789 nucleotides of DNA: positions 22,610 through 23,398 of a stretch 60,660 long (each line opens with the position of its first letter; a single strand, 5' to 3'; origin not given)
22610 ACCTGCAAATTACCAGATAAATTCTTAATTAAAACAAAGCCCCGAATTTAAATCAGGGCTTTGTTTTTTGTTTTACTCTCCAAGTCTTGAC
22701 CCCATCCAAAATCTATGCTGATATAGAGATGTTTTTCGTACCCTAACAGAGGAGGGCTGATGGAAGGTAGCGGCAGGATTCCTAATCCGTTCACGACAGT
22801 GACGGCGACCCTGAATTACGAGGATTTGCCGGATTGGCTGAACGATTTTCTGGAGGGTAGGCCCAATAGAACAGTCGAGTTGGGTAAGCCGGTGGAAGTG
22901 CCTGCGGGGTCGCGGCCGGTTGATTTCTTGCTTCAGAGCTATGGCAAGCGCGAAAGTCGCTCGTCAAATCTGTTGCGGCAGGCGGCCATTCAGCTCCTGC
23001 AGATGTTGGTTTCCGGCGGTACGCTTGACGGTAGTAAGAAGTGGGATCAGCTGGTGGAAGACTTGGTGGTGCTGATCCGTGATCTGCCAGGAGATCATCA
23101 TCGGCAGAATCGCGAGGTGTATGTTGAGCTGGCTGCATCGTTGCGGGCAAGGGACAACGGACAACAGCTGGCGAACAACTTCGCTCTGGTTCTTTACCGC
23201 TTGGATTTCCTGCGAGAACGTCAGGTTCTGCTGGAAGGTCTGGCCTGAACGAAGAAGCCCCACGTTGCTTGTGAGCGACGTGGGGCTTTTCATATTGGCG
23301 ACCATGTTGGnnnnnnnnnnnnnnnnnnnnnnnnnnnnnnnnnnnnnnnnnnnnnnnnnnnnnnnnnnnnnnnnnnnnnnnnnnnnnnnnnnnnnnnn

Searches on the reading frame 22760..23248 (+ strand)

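Call 51: search_protein_families(library=pfam, proteins=[window:22760-23248:+], max_evalue=0.1)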
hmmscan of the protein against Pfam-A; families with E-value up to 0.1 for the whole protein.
window:22760-23248:+ (162 aa): 1 family
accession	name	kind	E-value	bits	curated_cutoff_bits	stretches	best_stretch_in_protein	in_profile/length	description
PF21823.1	MUCL1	-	0.076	13.6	35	0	14-34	62-82/85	Mucin-like protein 1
